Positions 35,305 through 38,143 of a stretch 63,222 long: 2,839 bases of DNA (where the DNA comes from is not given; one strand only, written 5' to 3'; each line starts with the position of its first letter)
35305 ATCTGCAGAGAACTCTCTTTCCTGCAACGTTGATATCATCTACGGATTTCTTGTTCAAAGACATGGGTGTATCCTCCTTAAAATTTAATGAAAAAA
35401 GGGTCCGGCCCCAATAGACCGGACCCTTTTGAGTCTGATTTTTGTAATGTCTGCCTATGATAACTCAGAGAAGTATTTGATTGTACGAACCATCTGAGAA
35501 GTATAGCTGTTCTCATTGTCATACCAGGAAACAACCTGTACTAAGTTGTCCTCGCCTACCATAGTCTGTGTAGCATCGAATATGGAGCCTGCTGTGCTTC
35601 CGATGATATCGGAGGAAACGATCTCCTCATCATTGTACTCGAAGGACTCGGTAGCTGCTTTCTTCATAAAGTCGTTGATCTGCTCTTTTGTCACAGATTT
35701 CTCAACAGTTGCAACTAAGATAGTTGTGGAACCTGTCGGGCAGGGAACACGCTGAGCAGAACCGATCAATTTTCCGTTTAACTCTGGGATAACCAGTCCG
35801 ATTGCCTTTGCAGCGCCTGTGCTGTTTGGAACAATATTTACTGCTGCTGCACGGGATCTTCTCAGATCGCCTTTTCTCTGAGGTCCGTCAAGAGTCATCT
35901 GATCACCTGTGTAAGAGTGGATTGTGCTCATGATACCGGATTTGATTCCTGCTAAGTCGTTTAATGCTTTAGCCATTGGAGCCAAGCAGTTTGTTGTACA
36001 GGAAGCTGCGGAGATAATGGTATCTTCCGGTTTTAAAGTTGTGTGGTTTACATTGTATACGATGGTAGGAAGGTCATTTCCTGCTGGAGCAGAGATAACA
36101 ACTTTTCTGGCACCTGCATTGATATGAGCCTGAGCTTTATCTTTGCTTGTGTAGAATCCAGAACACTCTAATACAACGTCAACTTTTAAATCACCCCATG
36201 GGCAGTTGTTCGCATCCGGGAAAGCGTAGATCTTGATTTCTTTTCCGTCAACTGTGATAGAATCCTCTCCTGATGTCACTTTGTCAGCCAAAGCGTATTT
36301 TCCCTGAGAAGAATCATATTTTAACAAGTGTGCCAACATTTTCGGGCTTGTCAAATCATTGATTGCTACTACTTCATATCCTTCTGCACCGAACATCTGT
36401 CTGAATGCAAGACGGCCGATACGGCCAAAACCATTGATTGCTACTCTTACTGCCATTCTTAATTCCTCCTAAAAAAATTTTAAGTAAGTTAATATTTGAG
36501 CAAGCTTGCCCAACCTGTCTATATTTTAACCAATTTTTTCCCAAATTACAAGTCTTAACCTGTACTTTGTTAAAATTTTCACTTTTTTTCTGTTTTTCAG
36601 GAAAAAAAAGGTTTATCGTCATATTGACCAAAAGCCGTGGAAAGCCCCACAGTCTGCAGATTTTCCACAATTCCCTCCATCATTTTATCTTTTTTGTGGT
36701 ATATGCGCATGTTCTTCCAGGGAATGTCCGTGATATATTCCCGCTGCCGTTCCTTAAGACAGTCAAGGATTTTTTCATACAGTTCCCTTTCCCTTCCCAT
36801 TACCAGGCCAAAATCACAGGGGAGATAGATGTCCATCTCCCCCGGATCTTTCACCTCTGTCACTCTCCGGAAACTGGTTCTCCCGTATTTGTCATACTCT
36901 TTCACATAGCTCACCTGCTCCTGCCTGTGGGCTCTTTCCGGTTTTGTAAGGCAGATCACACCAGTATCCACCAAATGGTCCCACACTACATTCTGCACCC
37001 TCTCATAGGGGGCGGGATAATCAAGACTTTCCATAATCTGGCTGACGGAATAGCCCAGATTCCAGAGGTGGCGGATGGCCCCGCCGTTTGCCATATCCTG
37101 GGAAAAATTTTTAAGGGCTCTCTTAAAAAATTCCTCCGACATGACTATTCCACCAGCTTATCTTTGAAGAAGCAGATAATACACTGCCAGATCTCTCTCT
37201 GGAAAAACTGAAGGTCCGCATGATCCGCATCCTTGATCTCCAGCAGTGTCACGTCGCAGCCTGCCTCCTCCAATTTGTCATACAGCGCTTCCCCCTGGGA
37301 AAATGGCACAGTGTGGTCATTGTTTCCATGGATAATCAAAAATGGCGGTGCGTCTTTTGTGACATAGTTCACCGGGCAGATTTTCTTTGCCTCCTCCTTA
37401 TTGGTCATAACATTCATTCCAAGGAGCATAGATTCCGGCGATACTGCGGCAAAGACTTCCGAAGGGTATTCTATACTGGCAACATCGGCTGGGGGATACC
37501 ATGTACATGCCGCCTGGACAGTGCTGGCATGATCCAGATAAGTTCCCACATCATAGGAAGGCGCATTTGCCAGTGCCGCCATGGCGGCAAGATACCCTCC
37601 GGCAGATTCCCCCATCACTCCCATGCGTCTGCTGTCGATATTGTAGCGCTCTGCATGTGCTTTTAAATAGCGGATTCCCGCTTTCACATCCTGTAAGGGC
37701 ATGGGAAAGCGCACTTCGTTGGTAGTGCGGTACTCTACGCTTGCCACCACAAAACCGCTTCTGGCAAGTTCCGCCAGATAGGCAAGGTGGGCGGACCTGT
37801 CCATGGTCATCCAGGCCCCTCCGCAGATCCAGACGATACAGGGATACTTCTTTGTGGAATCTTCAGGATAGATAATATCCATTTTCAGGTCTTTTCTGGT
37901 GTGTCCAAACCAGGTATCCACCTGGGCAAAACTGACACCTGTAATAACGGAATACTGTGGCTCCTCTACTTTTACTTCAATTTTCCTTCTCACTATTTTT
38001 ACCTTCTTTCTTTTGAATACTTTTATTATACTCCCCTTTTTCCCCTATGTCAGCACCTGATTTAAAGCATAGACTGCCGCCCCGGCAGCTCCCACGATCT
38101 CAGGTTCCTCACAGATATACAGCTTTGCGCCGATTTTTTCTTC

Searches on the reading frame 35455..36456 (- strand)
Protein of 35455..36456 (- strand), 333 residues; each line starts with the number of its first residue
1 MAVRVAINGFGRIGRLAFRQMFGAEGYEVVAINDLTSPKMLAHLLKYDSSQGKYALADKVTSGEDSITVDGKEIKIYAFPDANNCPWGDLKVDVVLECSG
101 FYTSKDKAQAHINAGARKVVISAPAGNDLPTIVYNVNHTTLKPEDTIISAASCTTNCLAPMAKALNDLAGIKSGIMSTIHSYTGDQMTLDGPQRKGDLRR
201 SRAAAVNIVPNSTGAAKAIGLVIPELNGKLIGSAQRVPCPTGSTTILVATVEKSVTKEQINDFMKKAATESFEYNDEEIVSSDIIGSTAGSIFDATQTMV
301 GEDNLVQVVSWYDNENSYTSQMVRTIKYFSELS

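Call 3: search_protein_families(library=pfam, proteins=[window:35455-36456:-], max_evalue=0.01)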
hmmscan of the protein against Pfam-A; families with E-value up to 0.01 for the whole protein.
window:35455-36456:- (333 aa): 2 families
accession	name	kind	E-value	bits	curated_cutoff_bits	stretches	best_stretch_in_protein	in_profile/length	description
PF02800.25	Gp_dh_C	-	3.2e-56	189.7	24.4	1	158-312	1-158/158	Glyceraldehyde 3-phosphate dehydrogenase, C-terminal domain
PF00044.30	Gp_dh_N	-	2.3e-33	114.9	31.7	1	3-105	1-101/101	Glyceraldehyde 3-phosphate dehydrogenase, NAD binding domain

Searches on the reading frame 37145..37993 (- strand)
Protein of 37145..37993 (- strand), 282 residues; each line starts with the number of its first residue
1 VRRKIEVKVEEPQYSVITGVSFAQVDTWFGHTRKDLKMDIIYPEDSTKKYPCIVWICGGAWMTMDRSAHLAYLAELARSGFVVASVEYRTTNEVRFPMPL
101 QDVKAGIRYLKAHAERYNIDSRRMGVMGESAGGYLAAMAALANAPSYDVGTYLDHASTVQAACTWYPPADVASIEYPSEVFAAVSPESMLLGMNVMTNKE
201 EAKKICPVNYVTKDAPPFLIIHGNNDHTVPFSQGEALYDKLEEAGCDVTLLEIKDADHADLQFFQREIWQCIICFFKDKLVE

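Call 3: search_protein_families(library=pfam, proteins=[window:37145-37993:-], max_evalue=0.01)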
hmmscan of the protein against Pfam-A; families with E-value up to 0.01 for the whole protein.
window:37145-37993:- (282 aa): 13 families
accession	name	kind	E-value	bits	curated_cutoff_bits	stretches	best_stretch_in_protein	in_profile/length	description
PF20434.5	BD-FAE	-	9.6e-61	205.4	26.8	1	38-241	1-215/215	BD-FAE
PF07859.19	Abhydrolase_3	-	8.1e-27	94.8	25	1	53-259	1-207/210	alpha/beta hydrolase fold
PF00326.27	Peptidase_S9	-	2.1e-18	67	22.6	1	99-259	41-188/213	Prolyl oligopeptidase family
PF00135.34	COesterase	-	8.9e-09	35.3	27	1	36-142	86-203/515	Carboxylesterase family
PF12740.14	PETase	-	1.5e-08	34.9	28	1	40-140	44-143/263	PET hydrolase-like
PF12146.15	Hydrolase_4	-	6.5e-06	26.1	27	0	216-258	192-232/239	Serine aminopeptidase, S33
PF02129.25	Peptidase_S15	-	9.9e-06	25.9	23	1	36-147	5-120/262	X-Pro dipeptidyl-peptidase (S15 family)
PF03583.20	LIP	-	8.3e-05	22.5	23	0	192-262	190-263/286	Secretory lipase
PF01738.24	DLH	-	0.00011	22.3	21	1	103-259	81-187/217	Dienelactone hydrolase family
PF11144.14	DUF2920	-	0.00052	19.7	24.7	0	218-263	294-338/400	Protein of unknown function (DUF2920)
PF15092.11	UPF0728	-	0.0015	18.7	27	1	235-275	28-68/88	Uncharacterised protein family UPF0728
PF03403.19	PAF-AH_p_II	-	0.0034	16.4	20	0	46-90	96-137/372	Platelet-activating factor acetylhydrolase, isoform II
PF05448.18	AXE1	-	0.0096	15.2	21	0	111-144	165-199/321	Acetyl xylan esterase (AXE1)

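Call 4: search_protein_families(library=ncbifam, proteins=[window:37145-37993:-], max_evalue=0.001)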
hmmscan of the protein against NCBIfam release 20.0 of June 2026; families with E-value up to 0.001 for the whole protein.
window:37145-37993:- (282 aa): 20 families
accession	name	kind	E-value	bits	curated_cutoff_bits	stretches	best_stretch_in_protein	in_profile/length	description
NF052354.1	EstLipQMycob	equivalog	7.2e-31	107.2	700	1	27-259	140-375/418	esterase LipQ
NF058653.1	LipP1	equivalog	1.4e-24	86.4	350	1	34-264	56-283/300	LipP1 family hormone-sensitive lipase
NF033149.0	CHL_hydrolase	equivalog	1.7e-17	63.3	500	1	35-142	60-168/310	chloramphenicol hydrolase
NF007547.0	PRK10162.1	equivalog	9e-14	51.1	389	1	23-142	59-177/321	acetyl esterase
NF042968.1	AcxylEst_AxeA1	equivalog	8e-12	44.2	700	1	53-258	51-242/459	acetylxylan esterase AxeA1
NF052620.1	AryltfaseLP1002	equivalog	2.1e-11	43.7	300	1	44-244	26-217/265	lp_1002 family arylesterase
NF041902.1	pecacetest_PaeX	equivalog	7.9e-11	41.5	550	1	79-234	105-257/318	pectin acetylesterase PaeX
NF050058.1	e_dPHAscl_type1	hypoth_equivalog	3.1e-10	40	150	1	105-242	87-205/276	extracellular catalytic domain type 1 short-chain-length polyhydroxyalkanoate depolymerase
NF058651.1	GESAG_HSLs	subfamily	1.6e-09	37.3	430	1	34-262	52-272/296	GESAG motif subfamily hormone-sensitive lipase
NF058650.1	GCSAG_HSLs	subfamily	3e-09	36.9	410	1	39-278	71-311/314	GCSAG motif subfamily hormone-sensitive lipase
NF058665.1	HaHSL_fam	equivalog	8.2e-09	35.2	320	1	23-143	37-148/260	hormone-sensitive lipase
NF058649.1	GTSAG_HSLs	subfamily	2e-08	34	380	1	35-261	74-289/312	GTSAG motif subfamily hormone-sensitive lipase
NF053518.1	DipepPtdsDpp5Prph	equivalog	1.3e-07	30.5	900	1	33-272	406-645/655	dipeptidyl-peptidase Dpp5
NF041556.1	tannase_B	equivalog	1.9e-07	30.7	300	1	80-148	105-182/463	subtype B tannase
NF047920.1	lactonase_UilS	equivalog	4.9e-07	29.7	400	0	34-143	9-119/285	UilS family quorum-quenching N-acyl-homoserine lactonase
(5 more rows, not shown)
